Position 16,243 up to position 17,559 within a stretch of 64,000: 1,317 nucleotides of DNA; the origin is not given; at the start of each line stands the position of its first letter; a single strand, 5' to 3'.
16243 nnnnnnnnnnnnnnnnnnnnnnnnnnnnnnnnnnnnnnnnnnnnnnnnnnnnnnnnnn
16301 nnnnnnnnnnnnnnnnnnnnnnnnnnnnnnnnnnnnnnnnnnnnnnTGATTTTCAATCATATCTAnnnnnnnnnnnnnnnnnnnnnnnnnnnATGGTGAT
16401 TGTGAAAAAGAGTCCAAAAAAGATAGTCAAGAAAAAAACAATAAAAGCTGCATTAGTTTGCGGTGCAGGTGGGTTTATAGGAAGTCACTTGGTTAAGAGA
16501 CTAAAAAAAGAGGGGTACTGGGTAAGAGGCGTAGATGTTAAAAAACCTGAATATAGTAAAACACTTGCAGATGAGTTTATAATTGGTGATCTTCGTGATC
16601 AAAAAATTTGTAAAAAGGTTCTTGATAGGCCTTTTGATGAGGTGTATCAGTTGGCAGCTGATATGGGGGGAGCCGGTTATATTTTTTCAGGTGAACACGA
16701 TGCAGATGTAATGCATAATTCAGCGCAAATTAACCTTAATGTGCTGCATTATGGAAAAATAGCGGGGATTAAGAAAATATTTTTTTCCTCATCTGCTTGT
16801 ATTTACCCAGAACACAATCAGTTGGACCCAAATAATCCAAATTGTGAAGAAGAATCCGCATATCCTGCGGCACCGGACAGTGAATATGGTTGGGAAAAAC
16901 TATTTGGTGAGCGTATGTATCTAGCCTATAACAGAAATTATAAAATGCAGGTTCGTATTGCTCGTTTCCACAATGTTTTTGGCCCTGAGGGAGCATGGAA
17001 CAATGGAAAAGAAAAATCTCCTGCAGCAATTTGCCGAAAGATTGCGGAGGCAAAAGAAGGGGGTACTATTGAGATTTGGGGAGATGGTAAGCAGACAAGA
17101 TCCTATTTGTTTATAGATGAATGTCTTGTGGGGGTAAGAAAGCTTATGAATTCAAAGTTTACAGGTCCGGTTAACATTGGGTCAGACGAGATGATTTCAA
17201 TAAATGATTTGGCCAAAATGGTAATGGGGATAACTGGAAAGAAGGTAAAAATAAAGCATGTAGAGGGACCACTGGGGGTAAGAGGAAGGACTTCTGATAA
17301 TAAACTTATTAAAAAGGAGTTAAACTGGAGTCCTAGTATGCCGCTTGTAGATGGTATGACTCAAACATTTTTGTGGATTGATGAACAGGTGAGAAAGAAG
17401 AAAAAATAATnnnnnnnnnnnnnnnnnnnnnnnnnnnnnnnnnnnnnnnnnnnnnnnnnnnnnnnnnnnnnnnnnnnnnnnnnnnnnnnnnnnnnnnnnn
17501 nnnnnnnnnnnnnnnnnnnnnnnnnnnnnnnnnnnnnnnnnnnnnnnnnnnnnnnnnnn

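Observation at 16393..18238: GDP-mannose 3,5-epimerase (GME) homolog with adjacent short SDR, implying GDP-L-galactose/L-gulose-derived sugars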

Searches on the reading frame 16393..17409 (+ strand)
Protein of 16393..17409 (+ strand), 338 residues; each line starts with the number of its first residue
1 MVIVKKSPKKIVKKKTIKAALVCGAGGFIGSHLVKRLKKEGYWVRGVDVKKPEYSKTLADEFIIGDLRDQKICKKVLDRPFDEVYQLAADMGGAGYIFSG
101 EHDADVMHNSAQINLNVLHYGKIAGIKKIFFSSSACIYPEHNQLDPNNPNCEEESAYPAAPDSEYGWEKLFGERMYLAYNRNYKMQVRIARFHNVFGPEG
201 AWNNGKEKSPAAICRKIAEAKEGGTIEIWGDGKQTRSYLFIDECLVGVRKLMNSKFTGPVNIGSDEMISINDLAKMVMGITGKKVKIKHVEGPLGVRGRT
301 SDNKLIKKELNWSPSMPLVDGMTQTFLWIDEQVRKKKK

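Call 3: search_protein_families(library=pfam, proteins=[window:16393-17409:+], max_evalue=0.001)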
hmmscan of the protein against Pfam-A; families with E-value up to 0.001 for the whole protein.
window:16393-17409:+ (338 aa): 7 families
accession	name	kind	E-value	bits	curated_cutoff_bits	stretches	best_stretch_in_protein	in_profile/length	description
PF01370.27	Epimerase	-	7.8e-46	156.9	20.9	1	20-263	1-240/240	NAD dependent epimerase/dehydratase family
PF16363.11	GDP_Man_Dehyd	-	7.5e-27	95.1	27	1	21-323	1-330/332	GDP-mannose 4,6 dehydratase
PF01073.25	3Beta_HSD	-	2.4e-09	37.1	22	1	21-198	1-184/280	3-beta hydroxysteroid dehydrogenase/isomerase family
PF02719.21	Polysacc_synt_2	-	1.5e-05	24.8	20.2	0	160-287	133-253/293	Polysaccharide biosynthesis protein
PF05368.20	NmrA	-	4.4e-05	23.7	27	1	20-147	5-120/298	NmrA-like family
PF13460.12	NAD_binding_10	-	0.00019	21.8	27.2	1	24-145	1-110/184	NAD(P)H-binding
PF07993.18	NAD_binding_4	-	0.00032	20.4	20.1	0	127-214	130-227/258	Male sterility protein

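Call 4: search_solved_structures(query=window:16393-17409:+, max_evalue=0.00001, show_alignments=2)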
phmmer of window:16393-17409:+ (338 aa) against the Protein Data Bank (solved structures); distinct sequences matched with E-value up to 0.00001: 96 (the best 60 are shown).
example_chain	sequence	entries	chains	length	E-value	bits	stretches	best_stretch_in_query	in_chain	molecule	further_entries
2c59_A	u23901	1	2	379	1.1e-98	333.8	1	21-337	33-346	GDP-MANNOSE-3', 5'-EPIMERASE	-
2c54_A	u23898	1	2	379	2.7e-98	332.5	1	21-337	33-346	GDP-MANNOSE-3', 5'-EPIMERASE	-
2c5a_A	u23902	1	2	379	3.8e-98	332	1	21-337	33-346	GDP-MANNOSE-3', 5'-EPIMERASE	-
2c5e_A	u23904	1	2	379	7.1e-98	331.1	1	21-337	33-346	GDP-MANNOSE-3', 5'-EPIMERASE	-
8sg0_A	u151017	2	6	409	2.5e-95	322.7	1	22-337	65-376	GDP-mannose 3,5-epimerase | GDP-mannose 3,5 epimerase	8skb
4lk3_A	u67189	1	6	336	5e-28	101.5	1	16-329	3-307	UDP-glucuronic acid decarboxylase 1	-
2b69_A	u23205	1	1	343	5.2e-28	101.4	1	15-329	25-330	UDP-glucuronate decarboxylase 1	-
4gll_A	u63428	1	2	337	5.7e-28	101.3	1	15-329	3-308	UDP-glucuronic acid decarboxylase 1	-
4m55_A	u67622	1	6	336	9.4e-28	100.6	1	16-329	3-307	UDP-glucuronic acid decarboxylase 1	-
8rdg_A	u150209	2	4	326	1e-24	90.6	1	20-325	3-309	SDR family NAD(P)-dependent oxidoreductase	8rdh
6bwl_A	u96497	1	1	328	1.2e-24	90.4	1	20-331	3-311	Pal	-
8rdi_A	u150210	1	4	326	3.7e-24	88.8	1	20-325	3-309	SDR family NAD(P)-dependent oxidoreductase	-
6wjb_A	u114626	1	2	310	3.2e-23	85.7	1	20-324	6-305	NAD-dependent epimerase/dehydratase family protein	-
6wj9_A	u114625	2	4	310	2.7e-22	82.6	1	20-324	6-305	NAD-dependent epimerase/dehydratase family protein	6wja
6zl6_A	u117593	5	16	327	6.5e-22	81.4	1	20-330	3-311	Epimerase domain-containing protein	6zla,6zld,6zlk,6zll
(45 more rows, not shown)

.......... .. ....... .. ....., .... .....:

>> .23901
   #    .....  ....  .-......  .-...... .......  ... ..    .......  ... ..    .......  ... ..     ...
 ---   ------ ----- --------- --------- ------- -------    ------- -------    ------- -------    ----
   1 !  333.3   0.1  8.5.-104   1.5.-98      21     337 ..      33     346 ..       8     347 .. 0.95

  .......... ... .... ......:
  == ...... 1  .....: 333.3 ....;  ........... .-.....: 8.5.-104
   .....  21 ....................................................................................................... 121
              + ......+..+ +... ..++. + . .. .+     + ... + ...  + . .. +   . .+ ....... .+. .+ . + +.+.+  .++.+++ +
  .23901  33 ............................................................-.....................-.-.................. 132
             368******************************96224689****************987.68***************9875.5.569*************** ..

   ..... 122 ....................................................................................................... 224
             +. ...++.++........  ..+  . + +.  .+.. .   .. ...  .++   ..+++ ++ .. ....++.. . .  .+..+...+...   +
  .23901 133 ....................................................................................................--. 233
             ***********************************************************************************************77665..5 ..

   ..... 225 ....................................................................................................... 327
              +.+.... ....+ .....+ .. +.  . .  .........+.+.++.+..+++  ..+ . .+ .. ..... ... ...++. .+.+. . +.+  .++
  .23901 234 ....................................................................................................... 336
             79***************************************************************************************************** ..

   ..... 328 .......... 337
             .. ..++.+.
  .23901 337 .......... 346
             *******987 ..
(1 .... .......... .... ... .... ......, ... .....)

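Call 7: search_protein_families(library=ncbifam, proteins=[window:16393-17409:+], max_evalue=0.001)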
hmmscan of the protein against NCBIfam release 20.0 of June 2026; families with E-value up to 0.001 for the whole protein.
window:16393-17409:+ (338 aa): 23 families
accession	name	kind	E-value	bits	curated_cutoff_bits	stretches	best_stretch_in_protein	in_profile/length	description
NF047922.1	GDPFucSynFcl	equivalog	2.1e-32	112.8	500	1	21-331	6-303/308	GDP-L-fucose synthase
TIGR01179.1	galE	equivalog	9.2e-25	87.1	262.3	1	21-332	3-328/332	UDP-glucose 4-epimerase GalE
TIGR04180.1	EDH_00030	hypoth_equivalog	4.8e-24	84.9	475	1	21-314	2-294/297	NAD-dependent 4,6-dehydratase LegB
TIGR02197.1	heptose_epim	equivalog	6e-21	74.9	274.6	1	21-299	2-278/316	ADP-glyceromanno-heptose 6-epimerase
TIGR01181.1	dTDP_gluc_dehyt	equivalog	7.5e-21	74.5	365.1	1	20-332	2-314/321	dTDP-glucose 4,6-dehydratase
TIGR03466.1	HpnA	hypoth_equivalog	1.1e-12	47.5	367.65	1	19-143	2-122/327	hopanoid-associated sugar epimerase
NF042422.1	oxyalk_red_OleD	equivalog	1.5e-10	40.9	580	1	21-245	4-208/329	2-alkyl-3-oxoalkanoate reductase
NF005998.1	PRK08125.1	equivalog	2.6e-10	39.3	777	1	9-283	307-587/649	bifunctional UDP-4-amino-4-deoxy-L-arabinose formyltransferase/UDP-glucuronic acid oxidase ArnA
NF007956.0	PRK10675.1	subfamily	9.1e-10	38.2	394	1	20-328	3-328/338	UDP-glucose 4-epimerase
NF008872.0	PRK11908.1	equivalog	1.2e-09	37.7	294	1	18-282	2-272/349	bifunctional UDP-4-keto-pentose/UDP-xylose synthase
NF011728.1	PRK15181.1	equivalog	1.6e-09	37.3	760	1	18-245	16-242/348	Vi polysaccharide biosynthesis UDP-N-acetylglucosaminuronic acid C-4 epimerase TviC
NF042423.1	oxyalk_red_Shew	equivalog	3.1e-08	33.1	580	1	14-200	5-179/331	2-alkyl-3-oxoalkanoate reductase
NF041015.1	UDPsulfquin_syn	equivalog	4.2e-08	32.6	575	1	61-293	69-325/384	UDP-sulfoquinovose synthase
NF008360.0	PRK11150.1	equivalog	7.3e-08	32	452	1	21-300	3-272/310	ADP-glyceromanno-heptose 6-epimerase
NF007490.0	PRK10084.1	subfamily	1.4e-07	30.8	649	1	149-329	153-334/361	dTDP-glucose 4,6-dehydratase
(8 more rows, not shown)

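Call 9: find_homologous_proteins(query=window:16393-17409:+, max_evalue=1e-10)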
Query window:16393-17409:+ (338 aa): 8000 proteins with E <= 1e-10 among 8000 candidates; the best 120 are listed.
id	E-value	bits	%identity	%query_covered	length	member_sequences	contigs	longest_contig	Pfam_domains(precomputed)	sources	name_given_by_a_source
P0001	2.4e-227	772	99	100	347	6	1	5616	PF16363.12,PF01073.26,PF01370.28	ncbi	-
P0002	5.6e-206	701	89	100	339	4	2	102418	PF16363.12,PF02719.22,PF01073.26,PF01370.28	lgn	-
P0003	3.6e-193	659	83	100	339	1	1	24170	PF16363.12,PF05368.20,PF01073.26,PF01370.28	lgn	-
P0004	2.6e-191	653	81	100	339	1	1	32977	PF16363.12,PF01073.26,PF01370.28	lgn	-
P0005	1.3e-186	638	81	96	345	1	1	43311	PF16363.12,PF01073.26,PF01370.28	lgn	-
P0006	1.6e-185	634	80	95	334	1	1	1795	PF16363.12,PF01073.26,PF07993.19,PF01370.28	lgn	-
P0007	3.1e-185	633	80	94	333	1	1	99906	PF16363.12,PF01073.26,PF01370.28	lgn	-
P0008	3.3e-185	633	80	94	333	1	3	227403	PF16363.12,PF01073.26,PF01370.28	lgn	-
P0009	1.3e-184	631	80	94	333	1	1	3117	PF16363.12,PF01073.26,PF01370.28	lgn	-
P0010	3.1e-184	630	80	94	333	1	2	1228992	PF16363.12,PF01073.26,PF01370.28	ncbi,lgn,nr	ncbi:NAD-dependent epimerase/dehydratase family protein [Patescibacteria group bacterium]|nr:NAD-dep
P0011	1.1e-183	628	82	94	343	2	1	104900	PF16363.12,PF01073.26,PF01370.28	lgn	-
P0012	1.4e-183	628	79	96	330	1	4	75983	PF16363.12,PF01073.26,PF01370.28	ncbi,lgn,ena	-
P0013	2.1e-183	627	79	94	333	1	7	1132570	PF16363.12,PF01073.26,PF01370.28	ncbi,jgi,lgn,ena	-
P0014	2.1e-183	627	79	96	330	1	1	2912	PF16363.12,PF01073.26,PF01370.28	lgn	-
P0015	2.2e-183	627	80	94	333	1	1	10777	PF16363.12,PF01073.26,PF01370.28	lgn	-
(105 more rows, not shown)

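Call 13: find_related_loci(query=window:16393-17409:+, collection=genome_contigs, flank=6000)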
Query window:16393-17409:+ (338 aa) in genome_contigs; peptide patterns used: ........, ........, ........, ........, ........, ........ (x = any residue, [..] = any of these).
600 stretches matched a pattern (row limit reached: there are more); 503 encode a relative of the query (tblastn E <= 1e-3); the best 80 are kept; 80 distinct loci.
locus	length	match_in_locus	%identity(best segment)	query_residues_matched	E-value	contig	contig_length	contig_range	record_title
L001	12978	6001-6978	81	13-338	0e+0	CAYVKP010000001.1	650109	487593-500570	MAG TPA_asm: uncultured Gammaproteobacteria bacterium isolate SRP200132_co1_547 genome assembly, contig: NODE_2_length_6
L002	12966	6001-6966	78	17-338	0e+0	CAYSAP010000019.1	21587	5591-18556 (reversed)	MAG TPA_asm: uncultured Gammaproteobacteria bacterium isolate SRP090828_co2_19 genome assembly, contig: NODE_813_length_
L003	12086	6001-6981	77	11-337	0e+0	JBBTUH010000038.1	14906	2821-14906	MAG: Patescibacteria group bacterium isolate H41-bin250_1 H41_bin250_1_000000000038, whole genome shotgun sequence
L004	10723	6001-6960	79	18-337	0e+0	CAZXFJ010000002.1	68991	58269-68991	MAG TPA_asm: uncultured Gammaproteobacteria bacterium isolate SRP292972_co1_15 genome assembly, contig: NODE_304_length_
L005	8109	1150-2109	75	18-337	4e-175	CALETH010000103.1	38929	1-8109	MAG TPA_asm: uncultured Bacteroidetes bacterium isolate SRR6231172_bin.61_CONCOCT_v1.1_MAG genome assembly, contig: ERZ6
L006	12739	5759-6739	75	7-333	4e-175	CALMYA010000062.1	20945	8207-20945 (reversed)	MAG TPA_asm: uncultured bacterium isolate SRR6158316_bin.29_CONCOCT_v1.1_MAG genome assembly, contig: ERZ1749643.305, wh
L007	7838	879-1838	75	18-336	3e-174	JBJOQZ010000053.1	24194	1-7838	MAG: Candidatus Parcubacteria bacterium isolate yakimariver_2019_sw_WHONDRS-S19S_0060_B_bin.61 scaffold_2120392, whole g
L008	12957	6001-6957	76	18-336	4e-174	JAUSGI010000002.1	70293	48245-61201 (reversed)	MAG: bacterium isolate E14_metabat.bin.111 E14_k141_21506, whole genome shotgun sequence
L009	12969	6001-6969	73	13-335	5e-173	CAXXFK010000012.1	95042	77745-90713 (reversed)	MAG: Sedimentisphaerales bacterium isolate b913d1aa-c6fb-43ae-b699-25cabd59f994 genome assembly, contig: contig_12, whol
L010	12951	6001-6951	75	20-336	8e-173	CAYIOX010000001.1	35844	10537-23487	MAG TPA_asm: uncultured Candidatus Saccharibacteria bacterium isolate ERP119705_co3_374 genome assembly, contig: NODE_12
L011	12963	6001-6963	74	13-333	1e-172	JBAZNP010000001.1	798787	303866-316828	MAG: Patescibacteria group bacterium isolate SO_2017_LW4_72 scaffold_15_c1_LW137-91_2017, whole genome shotgun sequence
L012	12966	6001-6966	75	17-338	3e-172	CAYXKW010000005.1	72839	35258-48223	MAG TPA_asm: uncultured Candidatus Saccharibacteria bacterium isolate SRP286056_co3_512 genome assembly, contig: NODE_14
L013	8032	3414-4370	72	15-333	2e-170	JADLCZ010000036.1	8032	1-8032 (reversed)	MAG: Candidatus Nomurabacteria bacterium isolate SJ250 c_000000601084, whole genome shotgun sequence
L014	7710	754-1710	74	17-335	3e-170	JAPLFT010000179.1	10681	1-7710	MAG: Proteobacteria bacterium isolate LacPavin_0920_WC90_MAG_38_6 LacPavin_0920_WC90_scaffold_188621, whole genome shotg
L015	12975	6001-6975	71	14-338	8e-169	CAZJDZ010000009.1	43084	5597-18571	MAG TPA_asm: uncultured Candidatus Saccharibacteria bacterium isolate SRP296810_co1_219 genome assembly, contig: NODE_72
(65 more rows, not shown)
